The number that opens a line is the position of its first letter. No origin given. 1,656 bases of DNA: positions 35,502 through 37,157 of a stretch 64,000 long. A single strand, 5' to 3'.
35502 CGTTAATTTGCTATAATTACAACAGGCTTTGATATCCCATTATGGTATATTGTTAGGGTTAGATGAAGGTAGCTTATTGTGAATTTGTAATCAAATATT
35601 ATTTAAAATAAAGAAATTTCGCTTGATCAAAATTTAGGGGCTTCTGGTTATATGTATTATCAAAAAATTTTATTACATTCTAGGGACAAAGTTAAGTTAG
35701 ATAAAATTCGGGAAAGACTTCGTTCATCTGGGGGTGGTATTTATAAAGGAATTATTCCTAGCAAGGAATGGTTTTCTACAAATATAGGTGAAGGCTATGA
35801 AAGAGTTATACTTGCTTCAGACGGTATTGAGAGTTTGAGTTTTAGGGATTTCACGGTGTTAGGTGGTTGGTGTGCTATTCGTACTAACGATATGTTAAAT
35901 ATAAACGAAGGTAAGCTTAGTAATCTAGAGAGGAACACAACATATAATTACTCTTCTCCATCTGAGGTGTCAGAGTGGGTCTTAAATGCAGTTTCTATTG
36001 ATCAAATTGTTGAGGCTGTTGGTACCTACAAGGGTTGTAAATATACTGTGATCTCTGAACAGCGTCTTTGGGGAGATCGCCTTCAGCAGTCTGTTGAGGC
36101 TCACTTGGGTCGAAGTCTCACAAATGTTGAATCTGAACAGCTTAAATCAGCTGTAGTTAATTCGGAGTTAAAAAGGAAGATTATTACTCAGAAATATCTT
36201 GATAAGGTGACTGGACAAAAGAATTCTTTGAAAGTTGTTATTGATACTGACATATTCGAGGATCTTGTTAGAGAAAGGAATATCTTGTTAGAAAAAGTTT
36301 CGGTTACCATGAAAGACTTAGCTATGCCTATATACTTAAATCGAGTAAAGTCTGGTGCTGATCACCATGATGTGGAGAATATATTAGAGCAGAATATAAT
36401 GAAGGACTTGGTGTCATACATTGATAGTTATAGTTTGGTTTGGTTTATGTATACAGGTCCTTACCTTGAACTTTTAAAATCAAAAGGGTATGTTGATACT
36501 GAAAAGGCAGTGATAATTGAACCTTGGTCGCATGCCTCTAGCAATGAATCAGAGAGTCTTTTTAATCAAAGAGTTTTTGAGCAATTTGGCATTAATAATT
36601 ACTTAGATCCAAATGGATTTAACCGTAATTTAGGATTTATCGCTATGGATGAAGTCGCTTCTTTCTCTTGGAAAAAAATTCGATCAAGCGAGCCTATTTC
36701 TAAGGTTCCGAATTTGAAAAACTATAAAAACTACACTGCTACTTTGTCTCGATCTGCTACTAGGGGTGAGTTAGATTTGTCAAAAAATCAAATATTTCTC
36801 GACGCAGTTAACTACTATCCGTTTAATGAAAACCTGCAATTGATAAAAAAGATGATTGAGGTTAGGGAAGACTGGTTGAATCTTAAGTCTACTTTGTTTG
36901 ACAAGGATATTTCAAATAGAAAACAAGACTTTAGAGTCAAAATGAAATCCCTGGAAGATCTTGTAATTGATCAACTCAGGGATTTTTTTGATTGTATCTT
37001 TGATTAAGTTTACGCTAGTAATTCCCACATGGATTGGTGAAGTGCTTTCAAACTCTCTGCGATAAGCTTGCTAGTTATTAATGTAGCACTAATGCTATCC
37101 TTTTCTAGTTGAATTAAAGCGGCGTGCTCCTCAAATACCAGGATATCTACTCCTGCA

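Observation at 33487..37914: Regulator island (two XRE paralogs, two TrmB-like paralogs, one 451-aa unknown) in place of fusA after rpsG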

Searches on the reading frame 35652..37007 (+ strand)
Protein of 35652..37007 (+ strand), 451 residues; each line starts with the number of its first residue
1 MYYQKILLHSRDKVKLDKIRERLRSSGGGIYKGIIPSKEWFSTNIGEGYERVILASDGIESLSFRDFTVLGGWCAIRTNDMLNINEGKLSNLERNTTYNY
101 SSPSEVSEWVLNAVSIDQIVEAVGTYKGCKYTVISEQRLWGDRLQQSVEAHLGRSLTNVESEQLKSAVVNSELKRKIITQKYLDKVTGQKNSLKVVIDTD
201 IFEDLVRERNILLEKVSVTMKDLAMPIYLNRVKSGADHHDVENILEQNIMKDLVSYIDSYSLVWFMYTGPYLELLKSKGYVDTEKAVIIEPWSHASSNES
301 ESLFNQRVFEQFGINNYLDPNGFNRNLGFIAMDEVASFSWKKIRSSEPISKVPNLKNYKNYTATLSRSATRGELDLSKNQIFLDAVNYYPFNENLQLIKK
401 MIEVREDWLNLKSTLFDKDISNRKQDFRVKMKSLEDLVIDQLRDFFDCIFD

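Call 4: search_protein_families(library=pfam, proteins=[window:35652-37007:+], max_evalue=0.01)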
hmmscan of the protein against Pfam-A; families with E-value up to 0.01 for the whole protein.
window:35652-37007:+ (451 aa): 0 families

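Call 8: find_homologous_proteins(query=window:35652-37007:+)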
Query window:35652-37007:+ (451 aa): 16 proteins with E <= 0.001 among 6051 candidates.
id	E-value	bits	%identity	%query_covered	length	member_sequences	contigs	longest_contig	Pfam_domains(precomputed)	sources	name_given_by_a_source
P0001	6.9e-297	1002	100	100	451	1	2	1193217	-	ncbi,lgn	-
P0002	2.5e-104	368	43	99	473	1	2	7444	-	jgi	jgi:hypothetical protein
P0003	4.9e-102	360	41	99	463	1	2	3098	-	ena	-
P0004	2.2e-101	358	41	99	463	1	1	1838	-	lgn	-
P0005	4.8e-101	357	41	98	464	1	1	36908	-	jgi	jgi:hypothetical protein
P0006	2.4e-93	332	40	99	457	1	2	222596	-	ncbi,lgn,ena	-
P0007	3.7e-93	331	40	100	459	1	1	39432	-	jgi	jgi:hypothetical protein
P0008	1.3e-90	323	38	99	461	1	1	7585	-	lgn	-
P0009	5.7e-90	321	38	99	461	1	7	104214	-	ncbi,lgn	-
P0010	3.3e-87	312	41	91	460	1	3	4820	-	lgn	-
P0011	5.3e-80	288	40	86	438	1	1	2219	-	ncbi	-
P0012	3.1e-76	275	35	97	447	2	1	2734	-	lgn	-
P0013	1.5e-75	273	37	87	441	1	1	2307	-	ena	-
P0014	2.2e-74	269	35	97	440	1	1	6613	-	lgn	-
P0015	5.5e-71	258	40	76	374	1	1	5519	-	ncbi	-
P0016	3.3e-59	219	36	86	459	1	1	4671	-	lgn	-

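Call 9: find_encoding_contigs(protein=P0001, flank=10000, max_places=3)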
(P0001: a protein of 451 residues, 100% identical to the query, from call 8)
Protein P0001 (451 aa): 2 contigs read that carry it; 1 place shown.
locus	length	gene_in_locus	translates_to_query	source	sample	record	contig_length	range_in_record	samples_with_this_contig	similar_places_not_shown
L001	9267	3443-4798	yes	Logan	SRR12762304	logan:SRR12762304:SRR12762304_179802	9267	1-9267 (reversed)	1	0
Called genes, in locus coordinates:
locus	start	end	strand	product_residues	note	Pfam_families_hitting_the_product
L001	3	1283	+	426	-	?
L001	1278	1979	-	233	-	PF01381:HTH_3, PF12844:HTH_19 (weak), PF13560:HTH_31 (weak)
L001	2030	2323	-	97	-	PF13560:HTH_31, PF12844:HTH_19, PF13443:HTH_26 (faint), PF01381:HTH_3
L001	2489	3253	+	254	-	PF01978:TrmB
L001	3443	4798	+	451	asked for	-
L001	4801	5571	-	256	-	PF01978:TrmB, PF12802:MarR_2 (weak), PF25212:HVO_A0114 (faint), PF09339:HTH_IclR (faint)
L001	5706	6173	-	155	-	PF00177:Ribosomal_S7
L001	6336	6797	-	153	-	PF00164:Ribosom_S12_S23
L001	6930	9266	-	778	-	?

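Call 10: find_encoding_contigs(protein=P0006, flank=10000, max_places=3)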
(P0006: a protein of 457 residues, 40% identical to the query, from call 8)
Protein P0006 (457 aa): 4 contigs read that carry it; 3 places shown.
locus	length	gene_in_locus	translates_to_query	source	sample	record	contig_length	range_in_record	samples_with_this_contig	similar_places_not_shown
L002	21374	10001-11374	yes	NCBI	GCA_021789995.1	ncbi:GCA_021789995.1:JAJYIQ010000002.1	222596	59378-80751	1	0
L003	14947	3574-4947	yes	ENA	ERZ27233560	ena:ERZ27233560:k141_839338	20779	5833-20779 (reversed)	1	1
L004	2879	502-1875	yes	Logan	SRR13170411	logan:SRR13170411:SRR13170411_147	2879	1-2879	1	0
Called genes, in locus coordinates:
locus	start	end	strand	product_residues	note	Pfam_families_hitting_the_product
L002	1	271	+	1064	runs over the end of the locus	PF25596:CPSase_L_D1, PF02222:ATP-grasp, PF02786:CPSase_L_D2, PF07478:Dala_Dala_lig_C, PF02787:CPSase_L_D3, PF25596:CPSase_L_D1, PF02786:CPSase_L_D2, PF02222:ATP-grasp, +5 more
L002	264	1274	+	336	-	PF01979:Amidohydro_1, PF12890:DHOase (weak)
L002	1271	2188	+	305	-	PF01180:DHO_dh, PF01207:Dus (weak)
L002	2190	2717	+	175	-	PF13580:SIS_2 (faint), PF01380:SIS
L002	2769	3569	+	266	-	PF00215:OMPdecase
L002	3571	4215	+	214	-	PF00156:Pribosyltran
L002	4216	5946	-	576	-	-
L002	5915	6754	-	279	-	-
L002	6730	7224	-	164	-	-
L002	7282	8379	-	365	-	-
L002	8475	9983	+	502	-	PF02789:Peptidase_M17_N, PF00883:Peptidase_M17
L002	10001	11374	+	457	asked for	-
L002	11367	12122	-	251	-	PF01978:TrmB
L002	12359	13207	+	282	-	PF00571:CBS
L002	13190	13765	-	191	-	-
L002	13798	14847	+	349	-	PF01073:3Beta_HSD, PF01370:Epimerase, PF02719:Polysacc_synt_2, PF04321:RmlD_sub_bind, PF13460:NAD_binding_10, PF16363:GDP_Man_Dehyd, PF07993:NAD_binding_4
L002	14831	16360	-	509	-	PF03901:Glyco_transf_22, PF13231:PMT_2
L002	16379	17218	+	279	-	PF01790:LGT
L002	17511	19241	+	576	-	PF00999:Na_H_Exchanger, PF02254:TrkA_N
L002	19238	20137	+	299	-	-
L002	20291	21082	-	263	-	PF14559:TPR_19 (weak), PF00515:TPR_1 (weak), PF07719:TPR_2 (weak), PF13181:TPR_8 (weak)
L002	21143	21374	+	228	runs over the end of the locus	PF20772:TACO1_YebC_N, PF01709:Transcrip_reg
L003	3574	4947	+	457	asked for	-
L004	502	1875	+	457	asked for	-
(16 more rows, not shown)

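Call 11: find_encoding_contigs(protein=P0009, flank=10000, max_places=3)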
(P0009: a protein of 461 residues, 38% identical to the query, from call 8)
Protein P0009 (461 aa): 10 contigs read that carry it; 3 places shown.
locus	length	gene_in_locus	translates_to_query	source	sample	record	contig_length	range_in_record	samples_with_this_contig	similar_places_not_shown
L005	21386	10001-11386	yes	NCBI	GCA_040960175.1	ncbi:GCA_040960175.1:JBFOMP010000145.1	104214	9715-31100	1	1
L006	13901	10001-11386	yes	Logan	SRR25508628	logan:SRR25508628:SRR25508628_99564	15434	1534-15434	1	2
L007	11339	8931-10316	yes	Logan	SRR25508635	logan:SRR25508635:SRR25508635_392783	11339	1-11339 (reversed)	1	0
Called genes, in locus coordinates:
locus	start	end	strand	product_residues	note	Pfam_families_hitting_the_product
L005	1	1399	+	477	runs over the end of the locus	PF00478:IMPDH, PF00571:CBS, PF03060:NMO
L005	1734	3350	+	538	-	PF00764:Arginosuc_synth, PF20979:Arginosuc_syn_C, PF02142:MGS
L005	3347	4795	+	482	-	PF01979:Amidohydro_1, PF07969:Amidohydro_3 (faint)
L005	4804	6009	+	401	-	-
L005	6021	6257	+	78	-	-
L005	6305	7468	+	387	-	-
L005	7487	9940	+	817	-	PF17900:Peptidase_M1_N, PF01433:Peptidase_M1, PF11838:ERAP1_C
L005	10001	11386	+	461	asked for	-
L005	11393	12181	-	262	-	PF01978:TrmB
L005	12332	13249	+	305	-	PF00571:CBS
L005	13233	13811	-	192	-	-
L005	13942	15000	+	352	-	PF01073:3Beta_HSD, PF01370:Epimerase, PF02719:Polysacc_synt_2, PF04321:RmlD_sub_bind, PF13460:NAD_binding_10, PF16363:GDP_Man_Dehyd, PF07993:NAD_binding_4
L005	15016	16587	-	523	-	PF13231:PMT_2 (weak)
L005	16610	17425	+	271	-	PF01790:LGT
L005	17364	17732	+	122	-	PF01258:zf-dskA_traR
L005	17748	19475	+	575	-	PF00999:Na_H_Exchanger, PF02254:TrkA_N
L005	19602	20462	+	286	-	-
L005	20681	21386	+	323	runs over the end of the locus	-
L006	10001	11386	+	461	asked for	-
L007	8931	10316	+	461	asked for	-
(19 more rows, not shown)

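Call 12: find_encoding_contigs(protein=P0005, flank=8000, max_places=2)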
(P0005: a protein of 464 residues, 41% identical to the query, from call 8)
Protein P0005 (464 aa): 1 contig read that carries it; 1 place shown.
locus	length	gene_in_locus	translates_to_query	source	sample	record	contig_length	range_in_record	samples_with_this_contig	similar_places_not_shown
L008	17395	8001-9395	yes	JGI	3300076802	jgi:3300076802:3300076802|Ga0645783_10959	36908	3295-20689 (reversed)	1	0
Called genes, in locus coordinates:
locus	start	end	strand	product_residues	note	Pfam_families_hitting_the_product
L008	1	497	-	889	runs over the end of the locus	PF00133:tRNA-synt_1, PF01406:tRNA-synt_1e (faint), PF13603:tRNA-synt_1_2 (faint), PF09334:tRNA-synt_1g (weak), PF08264:Anticodon_1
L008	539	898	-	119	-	-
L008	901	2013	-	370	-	-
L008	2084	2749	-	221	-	-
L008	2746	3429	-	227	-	PF13489:Methyltransf_23, PF13649:Methyltransf_25, PF13847:Methyltransf_31, PF08241:Methyltransf_11, PF08242:Methyltransf_12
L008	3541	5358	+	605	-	PF04055:Radical_SAM (faint), PF16199:Radical_SAM_C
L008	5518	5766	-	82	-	PF12844:HTH_19 (faint), PF13560:HTH_31 (weak), PF01381:HTH_3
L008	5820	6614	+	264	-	PF01978:TrmB (weak)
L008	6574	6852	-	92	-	PF13560:HTH_31, PF12844:HTH_19, PF01381:HTH_3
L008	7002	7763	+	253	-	PF01978:TrmB, PF13412:HTH_24 (faint), PF09339:HTH_IclR (weak)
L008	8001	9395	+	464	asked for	-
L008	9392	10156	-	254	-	PF01978:TrmB, PF25212:HVO_A0114 (faint)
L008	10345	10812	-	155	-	PF00177:Ribosomal_S7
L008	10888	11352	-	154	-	PF00164:Ribosom_S12_S23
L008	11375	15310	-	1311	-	PF04997:RNA_pol_Rpb1_1, PF00623:RNA_pol_Rpb1_2, PF04983:RNA_pol_Rpb1_3, PF04998:RNA_pol_Rpb1_5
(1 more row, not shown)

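Call 13: find_encoding_contigs(protein=P0007, flank=8000, max_places=2)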
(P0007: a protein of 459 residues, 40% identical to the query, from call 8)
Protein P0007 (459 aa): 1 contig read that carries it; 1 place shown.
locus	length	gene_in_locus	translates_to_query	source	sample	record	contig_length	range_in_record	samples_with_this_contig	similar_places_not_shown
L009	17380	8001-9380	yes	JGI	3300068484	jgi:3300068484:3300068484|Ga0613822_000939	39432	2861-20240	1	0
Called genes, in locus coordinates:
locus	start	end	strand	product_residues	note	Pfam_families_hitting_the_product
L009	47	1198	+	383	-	PF05834:Lycopene_cycl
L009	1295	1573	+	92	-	-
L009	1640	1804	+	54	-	-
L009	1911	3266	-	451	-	-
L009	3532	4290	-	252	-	PF20260:PUA_4, PF04452:Methyltrans_RNA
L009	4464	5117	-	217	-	PF13462:Thioredoxin_4 (faint), PF01323:DSBA (faint)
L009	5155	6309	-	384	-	PF13477:Glyco_trans_4_2 (weak), PF13439:Glyco_transf_4, PF13579:Glyco_trans_4_4, PF00534:Glycos_transf_1, PF13692:Glyco_trans_1_4, PF13524:Glyco_trans_1_2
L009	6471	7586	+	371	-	PF00059:Lectin_C (weak)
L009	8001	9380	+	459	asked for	-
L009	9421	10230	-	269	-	PF01978:TrmB, PF12802:MarR_2 (weak), PF25212:HVO_A0114 (weak)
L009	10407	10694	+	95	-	-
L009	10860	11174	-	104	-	PF13459:Fer4_15 (weak), PF13370:Fer4_13 (weak)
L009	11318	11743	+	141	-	PF07884:VKOR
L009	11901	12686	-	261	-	PF00557:Peptidase_M24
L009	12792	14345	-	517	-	PF00344:SecY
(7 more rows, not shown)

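Call 14: find_encoding_contigs(protein=P0002, flank=8000, max_places=2)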
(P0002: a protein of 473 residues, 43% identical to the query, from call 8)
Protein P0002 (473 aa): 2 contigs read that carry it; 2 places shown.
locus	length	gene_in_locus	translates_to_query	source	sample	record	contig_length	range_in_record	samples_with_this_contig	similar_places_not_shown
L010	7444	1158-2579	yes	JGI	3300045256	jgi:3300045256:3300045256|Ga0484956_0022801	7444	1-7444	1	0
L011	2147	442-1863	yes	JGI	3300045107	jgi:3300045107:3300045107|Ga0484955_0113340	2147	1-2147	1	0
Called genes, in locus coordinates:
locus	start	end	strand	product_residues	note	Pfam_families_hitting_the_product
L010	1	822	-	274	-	?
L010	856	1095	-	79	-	-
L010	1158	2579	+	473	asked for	-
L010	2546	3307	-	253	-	PF01978:TrmB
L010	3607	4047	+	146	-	-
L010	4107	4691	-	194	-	PF10723:RepB-RCR_reg (weak)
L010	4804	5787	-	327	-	-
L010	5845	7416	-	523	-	PF03717:PBP_dimer, PF00905:Transpeptidase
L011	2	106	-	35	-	?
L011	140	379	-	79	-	-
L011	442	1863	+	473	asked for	-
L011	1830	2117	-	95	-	-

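Call 19: search_solved_structures(query=A1, max_evalue=10)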
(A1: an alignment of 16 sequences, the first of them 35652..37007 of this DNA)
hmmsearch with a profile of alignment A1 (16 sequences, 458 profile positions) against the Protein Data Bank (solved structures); distinct sequences matched with E-value up to 10: 3.
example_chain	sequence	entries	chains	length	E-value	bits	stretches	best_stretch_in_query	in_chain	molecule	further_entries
2fxm_A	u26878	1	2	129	1.7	10.5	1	158-250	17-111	Myosin heavy chain, cardiac muscle beta isoform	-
2fxo_A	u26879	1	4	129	1.8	10.4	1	158-250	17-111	Myosin heavy chain, cardiac muscle beta isoform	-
8gjg_A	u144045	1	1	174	3.5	9.4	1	394-457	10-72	gluc_A04_0005 Binder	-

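Call 24: find_related_loci(query=A1, collection=genome_contigs, flank=10000)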
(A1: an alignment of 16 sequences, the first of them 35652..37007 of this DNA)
Query A1 (451 aa) in genome_contigs; peptide patterns used: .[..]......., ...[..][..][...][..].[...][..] (x = any residue, [..] = any of these).
48 stretches matched a pattern; 3 encode a relative of the query (tblastn E <= 1e-3); 3 distinct loci.
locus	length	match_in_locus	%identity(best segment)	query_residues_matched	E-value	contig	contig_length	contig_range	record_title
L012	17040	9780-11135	39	1-450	8e-106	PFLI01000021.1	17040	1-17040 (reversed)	MAG: Candidatus Roizmanbacteria bacterium CG_4_10_14_0_8_um_filter_33_9 CG_4_10_14_0.8_um_filter_scaffold_1783_c, whole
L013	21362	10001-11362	40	4-450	5e-103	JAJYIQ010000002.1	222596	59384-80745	MAG: bacterium isolate DBS2-1.bin128 NODE_62_length_222596_cov_13.893302, whole genome shotgun sequence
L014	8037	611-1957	36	4-450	2e-89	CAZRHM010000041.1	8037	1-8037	MAG TPA_asm: uncultured Candidatus Saccharibacteria bacterium isolate SRP268622_co1_210 genome assembly, contig: NODE_21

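Call 30: search_protein_representatives(alignment_id=A1)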
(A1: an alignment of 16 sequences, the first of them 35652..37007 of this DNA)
Query: 16 sequences, 458 profile positions. Proteins with E-value up to 0.001 (for the whole library): 97; up to 1e-10: 86; up to 1e-30: 62. The best 97 are listed.
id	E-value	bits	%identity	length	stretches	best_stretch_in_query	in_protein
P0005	1.1e-184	630.9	-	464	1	3-456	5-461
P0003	9.4e-183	624.5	-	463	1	3-457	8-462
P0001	3.4e-176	602.9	-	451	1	3-457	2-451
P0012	4.1e-176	602.6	-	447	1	2-457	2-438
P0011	7.9e-167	572.0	-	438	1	2-448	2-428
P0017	3.3e-161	553.5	-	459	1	2-457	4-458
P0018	2.4e-155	534.1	-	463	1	3-457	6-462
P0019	8.7e-155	532.3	-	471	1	4-457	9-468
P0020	6.6e-150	516.2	-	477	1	4-457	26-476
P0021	3.1e-140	484.4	-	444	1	4-457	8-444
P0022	3.1e-138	477.7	-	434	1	5-456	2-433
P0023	6.8e-137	473.3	-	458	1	3-456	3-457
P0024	9.9e-137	472.8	-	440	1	2-457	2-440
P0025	2.3e-135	468.2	-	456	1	4-457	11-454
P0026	2.8e-133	461.4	-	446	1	4-457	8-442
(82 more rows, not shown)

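Call 31: predict_structure(alignment_id=A1)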
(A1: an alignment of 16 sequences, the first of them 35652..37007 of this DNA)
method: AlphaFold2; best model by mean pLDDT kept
length: 451 residues; sequences in the alignment: 16
mean_pLDDT: 91.4   pTM: 0.91
mean pLDDT of the five models: 91.4, 90.9, 90.7, 89.6, 76.1
residues with pLDDT >= 90: 340; 70-90: 93; 50-70: 15; < 50: 3
segments of 3 or more residues with pLDDT < 50: none
pLDDT, mean of each block of 10 residues (from residue 1): 81 94 86 88 90 93 89 90 95 94 97 95 93 93 94 97 96 96 96 95 95 93 90 62 73 88 89 96 95 87 89 79 90 95 93 96 93 96 97 97 96 81 92 98 98 90
secondary structure, 60 per line:
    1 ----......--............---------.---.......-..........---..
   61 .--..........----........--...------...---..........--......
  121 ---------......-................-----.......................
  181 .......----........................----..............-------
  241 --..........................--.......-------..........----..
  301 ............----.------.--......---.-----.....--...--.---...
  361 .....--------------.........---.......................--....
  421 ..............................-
elements in order: H5-10 H13-24 H38-44 H46-51 E52-55 E67-73 H78-85 E88-90 E97-99 H103-112 H116-120 E130-135 H137-152 H158-187 E192-197 H198-215 H220-233 H243-268 H271-277 E285-291 H299-312 E327-332 H343-346 H358-365 H380-388 H392-414 H417-450

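Call 34: fold_search(model_id=the predicted structure, library=pdb)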
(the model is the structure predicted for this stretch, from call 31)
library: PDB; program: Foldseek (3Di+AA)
matches with E <= 10: 76; with E <= 0.001: 0
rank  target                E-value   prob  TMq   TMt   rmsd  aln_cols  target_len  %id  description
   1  3a04                  3.2e-02  0.91  0.35  0.41  12.8       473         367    9  Crystal structure of tryptophanyl-tRNA synthetase from hyperthermophilic archaeon, Aeropyrum pernix K1 (released 2010-03-09)
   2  3vgj_B                4.4e-02  0.75  0.30  0.35  12.5       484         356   11  Crystal of Plasmodium falciparum tyrosyl-tRNA synthetase (PfTyrRS)in complex with adenylate analog (released 2012-07-25)
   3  3oqh_B                5.3e-02  0.98  0.26  0.46   9.7       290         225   10  Crystal structure of B. licheniformis CDPS yvmC-BLIC (released 2011-02-23)
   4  7ror_B                8.2e-02  0.80  0.33  0.39  12.4       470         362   11  Plasmodium falciparum tyrosyl-tRNA synthetase in complex with tyrosine-AMP (released 2022-06-08)
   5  7ros_B                8.6e-02  0.85  0.35  0.42  11.9       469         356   10  Plasmodium falciparum tyrosyl-tRNA synthetase in complex with ML901-Tyr (released 2022-06-08)
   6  2cyb_A                1.1e-01  0.77  0.34  0.44  11.2       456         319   10  Crystal structure of Tyrosyl-tRNA Synthetase complexed with L-tyrosine from Archaeoglobus fulgidus (released 2005-11-22)
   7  3vgj_A                1.7e-01  0.66  0.32  0.39  12.4       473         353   10  Crystal of Plasmodium falciparum tyrosyl-tRNA synthetase (PfTyrRS)in complex with adenylate analog (released 2012-07-25)
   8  9cll_A                6.2e-01  0.23  0.28  0.34  15.8       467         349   10  Plasmodium falciparum tyrosyl-tRNA synthetase in complex with ML471-Tyr (released 2024-11-27)
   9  9cll_B                8.2e-01  0.30  0.33  0.40  12.3       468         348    9  Plasmodium falciparum tyrosyl-tRNA synthetase in complex with ML471-Tyr (released 2024-11-27)
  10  1m1z_A                1.4e+00  0.04  0.12  0.12  24.0       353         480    9  BETA-LACTAM SYNTHETASE APO ENZYME (released 2002-10-23)
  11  1mc1_B                1.7e+00  0.03  0.12  0.11  25.2       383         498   10  BETA-LACTAM SYNTHETASE WITH PRODUCT (DGPC), AMP AND PPI (released 2002-10-23)
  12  4gae_A                1.7e+00  0.02  0.11  0.12  24.9       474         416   10  Crystal structure of plasmodium dxr in complex with a pyridine-containing inhibitor (released 2013-02-06)
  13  9i5m_A                2.0e+00  0.33  0.27  0.45   7.8       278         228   10  Structure of cyclodipeptide synthase from Nocardia brasiliensis (Nbra-CDPS) (released 2026-02-18)
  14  1m1z_B                2.1e+00  0.03  0.12  0.11  25.8       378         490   10  BETA-LACTAM SYNTHETASE APO ENZYME (released 2002-10-23)
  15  1jgt_B                2.2e+00  0.03  0.12  0.12  24.9       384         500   10  CRYSTAL STRUCTURE OF BETA-LACTAM SYNTHETASE (released 2001-12-28)
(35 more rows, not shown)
